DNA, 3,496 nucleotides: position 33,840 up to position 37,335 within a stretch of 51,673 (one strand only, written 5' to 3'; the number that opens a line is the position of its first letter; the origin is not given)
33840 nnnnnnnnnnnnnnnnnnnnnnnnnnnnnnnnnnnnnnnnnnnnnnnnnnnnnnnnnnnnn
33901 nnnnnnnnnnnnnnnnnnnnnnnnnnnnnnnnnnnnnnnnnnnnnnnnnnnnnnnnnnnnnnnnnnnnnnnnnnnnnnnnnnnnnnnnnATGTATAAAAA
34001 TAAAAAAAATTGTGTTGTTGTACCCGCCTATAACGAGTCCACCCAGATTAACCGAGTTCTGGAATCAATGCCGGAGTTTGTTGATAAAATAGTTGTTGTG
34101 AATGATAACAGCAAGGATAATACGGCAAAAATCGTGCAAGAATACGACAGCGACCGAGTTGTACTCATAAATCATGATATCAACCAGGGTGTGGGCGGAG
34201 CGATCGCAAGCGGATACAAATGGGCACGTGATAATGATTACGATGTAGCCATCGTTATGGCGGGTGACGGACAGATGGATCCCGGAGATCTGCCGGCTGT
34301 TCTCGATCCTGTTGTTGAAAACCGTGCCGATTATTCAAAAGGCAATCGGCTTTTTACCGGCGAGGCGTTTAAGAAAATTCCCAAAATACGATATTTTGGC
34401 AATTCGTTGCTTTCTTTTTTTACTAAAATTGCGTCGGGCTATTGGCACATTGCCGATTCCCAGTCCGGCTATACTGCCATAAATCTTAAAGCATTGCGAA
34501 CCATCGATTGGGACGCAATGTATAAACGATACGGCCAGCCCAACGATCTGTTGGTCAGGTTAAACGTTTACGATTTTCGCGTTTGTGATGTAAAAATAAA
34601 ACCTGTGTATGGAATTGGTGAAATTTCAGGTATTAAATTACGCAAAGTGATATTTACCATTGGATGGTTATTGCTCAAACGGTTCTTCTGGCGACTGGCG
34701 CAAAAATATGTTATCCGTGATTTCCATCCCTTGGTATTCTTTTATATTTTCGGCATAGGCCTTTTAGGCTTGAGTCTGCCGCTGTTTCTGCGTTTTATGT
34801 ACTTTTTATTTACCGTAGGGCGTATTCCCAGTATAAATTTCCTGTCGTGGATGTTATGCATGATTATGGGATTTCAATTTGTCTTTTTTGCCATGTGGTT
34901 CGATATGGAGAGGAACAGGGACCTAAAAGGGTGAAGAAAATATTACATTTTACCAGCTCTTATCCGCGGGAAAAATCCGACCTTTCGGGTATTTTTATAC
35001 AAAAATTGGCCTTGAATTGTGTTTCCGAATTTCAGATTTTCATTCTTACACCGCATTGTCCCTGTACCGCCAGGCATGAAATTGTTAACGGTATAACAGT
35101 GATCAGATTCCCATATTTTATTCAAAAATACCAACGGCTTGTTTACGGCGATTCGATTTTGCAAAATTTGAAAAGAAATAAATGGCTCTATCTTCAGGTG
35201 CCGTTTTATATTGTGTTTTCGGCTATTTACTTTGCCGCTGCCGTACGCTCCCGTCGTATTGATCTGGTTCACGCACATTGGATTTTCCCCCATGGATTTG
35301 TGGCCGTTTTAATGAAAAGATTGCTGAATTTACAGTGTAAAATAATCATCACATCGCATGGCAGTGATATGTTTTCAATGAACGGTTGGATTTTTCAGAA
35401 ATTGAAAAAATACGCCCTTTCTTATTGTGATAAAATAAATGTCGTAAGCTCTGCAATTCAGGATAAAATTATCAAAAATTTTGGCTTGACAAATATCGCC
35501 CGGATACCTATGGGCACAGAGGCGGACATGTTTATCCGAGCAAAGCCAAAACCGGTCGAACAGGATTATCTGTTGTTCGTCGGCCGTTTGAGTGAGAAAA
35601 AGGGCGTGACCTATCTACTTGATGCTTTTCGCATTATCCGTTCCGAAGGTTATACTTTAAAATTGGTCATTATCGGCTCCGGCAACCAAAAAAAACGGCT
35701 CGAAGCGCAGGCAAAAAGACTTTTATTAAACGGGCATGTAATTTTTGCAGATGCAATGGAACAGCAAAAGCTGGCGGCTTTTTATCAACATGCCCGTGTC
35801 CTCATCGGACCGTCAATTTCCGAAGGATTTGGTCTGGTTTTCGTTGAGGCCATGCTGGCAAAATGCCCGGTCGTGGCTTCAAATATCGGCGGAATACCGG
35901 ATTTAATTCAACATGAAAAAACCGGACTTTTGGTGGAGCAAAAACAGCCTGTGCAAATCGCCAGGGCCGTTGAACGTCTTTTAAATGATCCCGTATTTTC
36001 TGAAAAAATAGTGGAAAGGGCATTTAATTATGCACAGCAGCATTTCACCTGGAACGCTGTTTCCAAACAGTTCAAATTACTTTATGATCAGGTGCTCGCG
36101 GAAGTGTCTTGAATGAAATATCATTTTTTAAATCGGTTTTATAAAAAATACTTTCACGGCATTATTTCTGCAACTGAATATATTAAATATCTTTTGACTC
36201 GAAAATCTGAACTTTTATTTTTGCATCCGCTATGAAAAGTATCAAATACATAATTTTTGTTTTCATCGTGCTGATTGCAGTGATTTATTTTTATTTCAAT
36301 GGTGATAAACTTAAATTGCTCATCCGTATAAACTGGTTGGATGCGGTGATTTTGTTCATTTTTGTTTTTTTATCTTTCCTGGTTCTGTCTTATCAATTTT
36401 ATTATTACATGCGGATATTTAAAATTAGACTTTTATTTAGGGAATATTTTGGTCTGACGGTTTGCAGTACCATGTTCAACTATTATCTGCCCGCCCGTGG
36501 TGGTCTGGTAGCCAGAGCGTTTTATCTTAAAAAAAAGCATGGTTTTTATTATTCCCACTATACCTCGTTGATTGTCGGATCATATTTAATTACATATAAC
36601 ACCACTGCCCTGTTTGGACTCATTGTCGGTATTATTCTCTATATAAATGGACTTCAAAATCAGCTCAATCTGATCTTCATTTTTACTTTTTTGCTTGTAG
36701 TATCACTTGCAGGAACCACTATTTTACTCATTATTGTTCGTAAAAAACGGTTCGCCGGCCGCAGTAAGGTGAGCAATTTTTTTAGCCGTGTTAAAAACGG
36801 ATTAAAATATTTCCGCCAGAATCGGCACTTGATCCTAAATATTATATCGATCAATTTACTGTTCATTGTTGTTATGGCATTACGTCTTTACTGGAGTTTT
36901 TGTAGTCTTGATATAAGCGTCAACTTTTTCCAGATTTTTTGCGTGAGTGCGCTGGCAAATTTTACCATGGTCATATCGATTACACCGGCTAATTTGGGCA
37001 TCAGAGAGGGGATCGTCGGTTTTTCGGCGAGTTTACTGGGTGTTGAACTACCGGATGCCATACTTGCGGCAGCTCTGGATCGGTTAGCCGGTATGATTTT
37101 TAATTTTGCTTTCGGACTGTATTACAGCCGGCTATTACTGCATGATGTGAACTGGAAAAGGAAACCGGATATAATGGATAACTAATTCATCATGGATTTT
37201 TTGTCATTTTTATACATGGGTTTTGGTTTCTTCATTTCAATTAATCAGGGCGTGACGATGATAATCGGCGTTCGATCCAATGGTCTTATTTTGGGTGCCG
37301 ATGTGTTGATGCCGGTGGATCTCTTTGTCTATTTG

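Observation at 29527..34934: Cassette GT2 - DUF2304-like small membrane protein - GT-C - GT-C - GT2, all start/stop coupled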

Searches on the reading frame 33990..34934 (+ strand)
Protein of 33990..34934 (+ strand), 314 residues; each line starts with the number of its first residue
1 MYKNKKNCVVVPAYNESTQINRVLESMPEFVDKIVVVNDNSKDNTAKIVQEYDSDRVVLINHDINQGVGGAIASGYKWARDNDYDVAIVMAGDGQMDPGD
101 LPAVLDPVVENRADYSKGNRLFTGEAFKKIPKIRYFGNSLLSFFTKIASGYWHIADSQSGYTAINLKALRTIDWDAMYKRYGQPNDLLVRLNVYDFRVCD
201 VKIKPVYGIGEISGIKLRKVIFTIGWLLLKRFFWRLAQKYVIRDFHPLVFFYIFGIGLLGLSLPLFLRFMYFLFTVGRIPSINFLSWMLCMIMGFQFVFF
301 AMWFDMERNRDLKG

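Call 5: search_protein_families(library=pfam, proteins=[window:33990-34934:+], max_evalue=0.01)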
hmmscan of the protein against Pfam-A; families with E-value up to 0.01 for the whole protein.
window:33990-34934:+ (314 aa): 3 families
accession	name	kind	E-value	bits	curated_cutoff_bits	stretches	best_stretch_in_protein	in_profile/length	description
PF00535.33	Glycos_transf_2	-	6.2e-25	88.5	23.3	1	8-171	1-166/168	Glycosyl transferase family 2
PF13641.12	Glyco_tranf_2_3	-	0.00019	22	27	1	9-108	5-111/230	Glycosyltransferase like family 2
PF12804.13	NTP_transf_3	-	0.00037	21.2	27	1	14-93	21-95/160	MobA-like NTP transferase domain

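Call 11: search_protein_families(library=ncbifam, proteins=[window:33990-34934:+], max_evalue=0.001)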
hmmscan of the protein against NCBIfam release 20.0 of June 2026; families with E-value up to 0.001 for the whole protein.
window:33990-34934:+ (314 aa): 17 families
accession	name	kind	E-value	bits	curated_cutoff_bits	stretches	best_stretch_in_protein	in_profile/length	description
TIGR04182.1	glyco_TIGR04182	equivalog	5.3e-19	68.7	325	1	8-306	3-281/293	S-layer glycoprotein N-glycosyltransferase AglJ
NF058614.1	PPMAGASynPpgS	equivalog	2.3e-16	59.9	370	1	9-136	4-130/226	polyprenyl-phospho-N-acetylgalactosaminyl synthase PpgS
NF041391.1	DPhHxTase_Halo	equivalog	4e-12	45.6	375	1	13-205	3-183/213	dolichyl-phosphate hexose transferase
TIGR03937.1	PgaC_IcaA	equivalog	5.4e-09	35.5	422.3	1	6-97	46-139/407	poly-beta-1,6-N-acetyl-D-glucosamine synthase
NF047588.1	GlcsyltransPgfSStrep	equivalog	8e-08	31.8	500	1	8-180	4-175/308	glycosyltransferase PgfS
NF007482.0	PRK10073.1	equivalog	4.6e-07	29.1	423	1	4-121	5-123/334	glycosyltransferase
TIGR03965.1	mycofact_glyco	equivalog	1.1e-06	27.8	280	1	7-81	76-155/467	mycofactocin biosynthesis glycosyltransferase MftF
NF038302.1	EPS_HpsE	equivalog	7.1e-06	25.2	300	1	8-55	4-57/307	hormogonium polysaccharide biosynthesis glycosyltransferase HpsE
TIGR04283.1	glyco_like_mftF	equivalog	1e-05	25.2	182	1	9-54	3-51/221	TIGR04283 family arsenosugar biosynthesis glycosyltransferase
NF007986.1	PRK10714.1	equivalog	7.6e-05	21.9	529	1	4-106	5-113/316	undecaprenyl-phosphate 4-deoxy-4-formamido-L-arabinose transferase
TIGR01556.1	rhamnosyltran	subfamily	0.00014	21.2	200.55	1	17-96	7-86/281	rhamnosyltransferase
NF041865.1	EpsU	equivalog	0.00019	20.5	700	1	5-94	39-133/394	exopolysaccharide biosynthesis GT2 family glycosyltransferase EpsU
TIGR03469.1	HpnB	hypoth_equivalog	0.0002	20.5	379.25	1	8-112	47-164/386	hopene-associated glycosyltransferase HpnB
TIGR04195.1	S_glycosyl_SunS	equivalog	0.00021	20.2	350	1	13-51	65-103/421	SunS family peptide S-glycosyltransferase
NF045692.1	OglycostaseCruG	equivalog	0.00028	19.9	600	1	7-63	43-104/386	2'-O-glycosyltransferase CruG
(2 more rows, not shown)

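Call 14: search_solved_structures(query=window:33990-34934:+, max_evalue=0.001)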
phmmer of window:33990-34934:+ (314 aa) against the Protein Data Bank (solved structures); distinct sequences matched with E-value up to 0.001: 3.
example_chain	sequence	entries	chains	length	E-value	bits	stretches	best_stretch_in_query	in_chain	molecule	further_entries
5hea_A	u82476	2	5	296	0.00046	22.7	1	8-81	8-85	Putative glycosyltransferase (GalT1)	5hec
2z87_A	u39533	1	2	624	0.00062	22.3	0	9-79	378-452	Chondroitin synthase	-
2z86_A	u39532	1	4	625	0.00063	22.2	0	9-79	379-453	Chondroitin synthase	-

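Call 38: search_solved_structures(query=A2, max_evalue=0.01, show_alignments=2)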
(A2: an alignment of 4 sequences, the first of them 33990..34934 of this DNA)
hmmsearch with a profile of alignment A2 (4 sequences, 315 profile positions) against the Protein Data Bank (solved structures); distinct sequences matched with E-value up to 0.01: 24.
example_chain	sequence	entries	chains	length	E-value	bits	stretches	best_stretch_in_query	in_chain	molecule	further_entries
5mlz_A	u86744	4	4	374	1.2e-11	47.7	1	3-176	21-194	Dolichol monophosphate mannose synthase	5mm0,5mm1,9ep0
2z87_A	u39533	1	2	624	1.8e-10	43.8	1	9-103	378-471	Chondroitin synthase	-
2z86_A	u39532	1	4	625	1.8e-10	43.8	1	9-103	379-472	Chondroitin synthase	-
5hea_A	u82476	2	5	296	5.3e-09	39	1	6-118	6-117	Putative glycosyltransferase (GalT1)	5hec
9hwj_A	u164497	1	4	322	7.4e-07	32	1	5-109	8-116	Undecaprenyl-phosphate 4-deoxy-4-formamido-L-arabinose transferase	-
3bcv_A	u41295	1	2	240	4.3e-06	29.4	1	6-83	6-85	Putative glycosyltransferase protein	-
9bhc_C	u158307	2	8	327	7e-06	28.8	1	5-109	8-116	Undecaprenyl-phosphate 4-deoxy-4-formamido-L-arabinose transferase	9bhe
8vxh_A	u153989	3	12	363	8.8e-06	28.4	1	5-108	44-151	Undecaprenyl-phosphate 4-deoxy-4-formamido-L-arabinose transferase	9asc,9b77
5tze_C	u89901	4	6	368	1.3e-05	27.9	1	7-69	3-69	Glycosyl transferase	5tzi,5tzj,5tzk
5tz8_A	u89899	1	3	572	2.4e-05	27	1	7-69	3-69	Glycosyl transferase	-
5ekp_C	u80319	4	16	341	4.4e-05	26.1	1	8-129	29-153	Uncharacterized glycosyltransferase sll0501 | Glycosyltransferase sll0501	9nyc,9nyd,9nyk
5eke_A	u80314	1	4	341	4.5e-05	26.1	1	8-129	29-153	Uncharacterized glycosyltransferase sll0501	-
9nye_A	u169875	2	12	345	4.5e-05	26.1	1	8-130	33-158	Glycosyltransferase sll0501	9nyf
22ao_A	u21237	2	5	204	0.00016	24.3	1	9-86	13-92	GmaR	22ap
6p61_A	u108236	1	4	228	0.00019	24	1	1-81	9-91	Glycosyltransferase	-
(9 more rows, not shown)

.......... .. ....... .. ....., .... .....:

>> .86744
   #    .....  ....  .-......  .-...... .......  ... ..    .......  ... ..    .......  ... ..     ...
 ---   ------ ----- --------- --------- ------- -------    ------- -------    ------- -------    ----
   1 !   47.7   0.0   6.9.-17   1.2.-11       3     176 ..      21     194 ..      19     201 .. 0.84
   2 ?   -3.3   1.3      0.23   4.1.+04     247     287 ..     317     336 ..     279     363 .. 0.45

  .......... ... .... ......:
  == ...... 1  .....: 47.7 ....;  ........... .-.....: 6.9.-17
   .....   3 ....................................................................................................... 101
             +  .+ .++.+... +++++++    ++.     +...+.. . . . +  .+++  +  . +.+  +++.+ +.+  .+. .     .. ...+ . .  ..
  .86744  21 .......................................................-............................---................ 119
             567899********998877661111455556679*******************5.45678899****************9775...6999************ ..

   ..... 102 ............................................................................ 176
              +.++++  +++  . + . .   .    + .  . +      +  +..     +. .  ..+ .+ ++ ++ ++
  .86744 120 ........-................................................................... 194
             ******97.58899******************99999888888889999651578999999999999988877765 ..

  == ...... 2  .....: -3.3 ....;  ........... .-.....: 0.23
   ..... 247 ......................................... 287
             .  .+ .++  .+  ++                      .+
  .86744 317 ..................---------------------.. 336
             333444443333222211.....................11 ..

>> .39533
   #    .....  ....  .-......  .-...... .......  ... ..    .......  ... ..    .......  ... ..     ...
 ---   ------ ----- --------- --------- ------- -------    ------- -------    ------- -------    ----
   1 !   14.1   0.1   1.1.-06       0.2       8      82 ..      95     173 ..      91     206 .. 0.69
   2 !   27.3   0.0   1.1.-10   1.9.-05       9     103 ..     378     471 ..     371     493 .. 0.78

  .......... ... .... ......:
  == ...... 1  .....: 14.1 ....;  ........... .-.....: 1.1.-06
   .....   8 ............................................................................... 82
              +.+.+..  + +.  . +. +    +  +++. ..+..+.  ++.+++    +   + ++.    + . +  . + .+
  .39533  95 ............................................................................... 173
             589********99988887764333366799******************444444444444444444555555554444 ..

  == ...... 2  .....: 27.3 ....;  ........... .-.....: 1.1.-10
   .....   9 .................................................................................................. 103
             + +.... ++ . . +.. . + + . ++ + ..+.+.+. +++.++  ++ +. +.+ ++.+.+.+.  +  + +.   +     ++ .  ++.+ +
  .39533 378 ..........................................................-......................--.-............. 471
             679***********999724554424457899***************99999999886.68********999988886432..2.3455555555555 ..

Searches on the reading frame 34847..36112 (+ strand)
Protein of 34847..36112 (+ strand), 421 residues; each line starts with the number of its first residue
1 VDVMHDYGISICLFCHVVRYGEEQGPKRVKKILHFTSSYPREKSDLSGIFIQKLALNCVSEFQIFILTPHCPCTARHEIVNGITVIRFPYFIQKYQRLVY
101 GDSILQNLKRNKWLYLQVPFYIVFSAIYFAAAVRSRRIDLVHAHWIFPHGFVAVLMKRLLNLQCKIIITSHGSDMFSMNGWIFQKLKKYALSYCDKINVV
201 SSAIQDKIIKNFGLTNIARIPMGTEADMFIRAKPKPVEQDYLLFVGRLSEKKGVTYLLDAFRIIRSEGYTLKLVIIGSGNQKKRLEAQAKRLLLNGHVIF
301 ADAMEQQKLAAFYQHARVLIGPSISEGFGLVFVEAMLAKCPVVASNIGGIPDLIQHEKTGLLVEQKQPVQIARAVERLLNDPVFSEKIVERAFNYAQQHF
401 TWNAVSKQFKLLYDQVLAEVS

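Call 5: search_protein_families(library=pfam, proteins=[window:34847-36112:+], max_evalue=0.01)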
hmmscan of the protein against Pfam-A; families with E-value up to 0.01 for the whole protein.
window:34847-36112:+ (421 aa): 7 families
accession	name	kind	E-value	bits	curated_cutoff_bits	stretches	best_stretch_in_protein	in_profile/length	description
PF00534.26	Glycos_transf_1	-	1.4e-46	158.6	26.4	1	231-392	7-169/172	Glycosyl transferases group 1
PF13692.12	Glyco_trans_1_4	-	3.5e-38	131.5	27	1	241-381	3-142/142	Glycosyl transferases group 1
PF20706.3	GT4-conflict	-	2.3e-15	56.9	26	1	208-408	165-384/385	Family 4 Glycosyltransferase in conflict systems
PF13439.12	Glyco_transf_4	-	2.6e-14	54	28.5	1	109-224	44-166/170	Glycosyltransferase Family 4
PF13579.12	Glyco_trans_4_4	-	2.2e-08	35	29.7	1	127-221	61-156/158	Glycosyl transferase 4-like domain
PF13477.12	Glyco_trans_4_2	-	9.2e-08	32.8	23.4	1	124-198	61-136/139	Glycosyl transferase 4-like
PF13524.12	Glyco_trans_1_2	-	1e-05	26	25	1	271-409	15-142/144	Glycosyl transferase-like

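Call 68: search_protein_families(library=ncbifam, proteins=[window:34931-36112:+], max_evalue=0.00001)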
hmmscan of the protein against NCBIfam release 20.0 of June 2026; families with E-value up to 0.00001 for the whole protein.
window:34931-36112:+ (393 aa): 42 families (the best 25 are shown)
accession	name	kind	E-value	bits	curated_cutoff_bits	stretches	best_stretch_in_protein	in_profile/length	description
TIGR03999.1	thiol_BshA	equivalog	1.7e-41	142.4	273.7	1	76-389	51-374/375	N-acetyl-alpha-D-glucosaminyl L-malate synthase BshA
NF041876.1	EPS_EpsE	equivalog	7e-37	127.6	400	1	93-375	97-383/389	exopolysaccharide biosynthesis GT4 family glycosyltransferase EpsE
NF047684.1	TeichurnBiosyTuaC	equivalog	8.8e-35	120.3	550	1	3-389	2-390/391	teichuronic acid biosynthesis protein TuaC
TIGR02149.1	glgA_Coryne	subfamily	1.6e-31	109.8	302.4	1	162-389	141-391/391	glycogen synthase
TIGR03088.1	stp2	hypoth_equivalog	1.3e-30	106.7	409.05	1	106-389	78-374/374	TIGR03088 family PEP-CTERM/XrtA system glycosyltransferase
TIGR03449.1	mycothiol_MshA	equivalog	1.9e-29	102.8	462.5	1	208-389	217-404/406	D-inositol-3-phosphate glycosyltransferase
TIGR04047.1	MSMEG_0565_glyc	hypoth_equivalog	2.1e-25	89.6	259.85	1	105-385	82-371/373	MSMEG_0565 family glycosyltransferase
TIGR04157.1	glyco_rSAM_CFB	subfamily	2e-24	86.4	400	1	210-384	226-405/406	TIGR04157 family glycosyltransferase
TIGR04063.1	stp3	hypoth_equivalog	2.6e-24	85.8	442.05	1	148-389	140-396/397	TIGR04063 family PEP-CTERM/XrtA system glycosyltransferase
NF050056.1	ProtGlycPglH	equivalog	1.7e-23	83.3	600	1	133-384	106-349/354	GalNAc-alpha-(1->4)-GalNAc-alpha-(1->3)-diNAcBac-PP-undecaprenol alpha-1,4-N-acetyl-D-galactosaminyltransferase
NF041010.1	glycosy_Agl16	equivalog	3.8e-22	78.6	575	1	117-388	89-351/352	glycosylation protein Agl16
NF038295.1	EPS_HpsP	equivalog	4.9e-22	78.5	550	1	206-388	202-387/388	hormogonium polysaccharide biosynthesis glycosyltransferase HpsP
NF053787.1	GlcN_PG_synth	equivalog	1.6e-21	76.5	480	1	153-389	128-360/361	N-acetylglucosaminyl phosphatidylglycerol synthase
NF012028.0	PRK15484.1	subfamily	2e-21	76.5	618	1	210-382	192-372/380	lipopolysaccharide N-acetylglucosaminyltransferase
NF038298.1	EPS_HpsO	equivalog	2.9e-21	75.7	575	1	127-388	109-387/388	hormogonium polysaccharide biosynthesis glycosyltransferase HpsO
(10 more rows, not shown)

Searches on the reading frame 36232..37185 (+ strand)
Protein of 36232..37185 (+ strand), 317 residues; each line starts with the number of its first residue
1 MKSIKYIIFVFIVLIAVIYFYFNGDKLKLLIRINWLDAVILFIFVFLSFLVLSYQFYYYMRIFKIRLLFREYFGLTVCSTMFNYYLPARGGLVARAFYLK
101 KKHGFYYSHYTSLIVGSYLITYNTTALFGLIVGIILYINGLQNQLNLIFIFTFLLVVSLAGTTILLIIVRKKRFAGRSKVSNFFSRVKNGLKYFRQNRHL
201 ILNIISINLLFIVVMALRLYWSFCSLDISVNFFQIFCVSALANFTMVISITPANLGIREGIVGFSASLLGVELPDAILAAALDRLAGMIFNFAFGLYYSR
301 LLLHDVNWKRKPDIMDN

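Call 5: search_protein_families(library=pfam, proteins=[window:36232-37185:+], max_evalue=0.01)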
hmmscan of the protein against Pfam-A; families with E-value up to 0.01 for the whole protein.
window:36232-37185:+ (317 aa): 1 family
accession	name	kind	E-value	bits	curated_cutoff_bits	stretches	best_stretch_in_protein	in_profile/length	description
PF03706.18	LPG_synthase_TM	-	3.6e-28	99.3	33.4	1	12-295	6-302/302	Lysylphosphatidylglycerol synthase TM region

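Call 11: search_protein_families(library=ncbifam, proteins=[window:36232-37185:+], max_evalue=0.001)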
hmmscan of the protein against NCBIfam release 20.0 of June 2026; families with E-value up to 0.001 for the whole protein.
window:36232-37185:+ (317 aa): 3 families
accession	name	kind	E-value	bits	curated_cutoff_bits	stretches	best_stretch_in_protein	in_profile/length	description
TIGR00374.1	TIGR00374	subfamily_domain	1.5e-14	54.2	43.2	1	8-300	3-311/323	flippase-like domain-containing protein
TIGR03476.1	HpnL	subfamily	7.5e-06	25.5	195.65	1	1-284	1-299/318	putative membrane protein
NF033480.1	bifunc_MprF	equivalog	9.3e-05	20.9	600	1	8-297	7-292/841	bifunctional lysylphosphatidylglycerol flippase/synthetase MprF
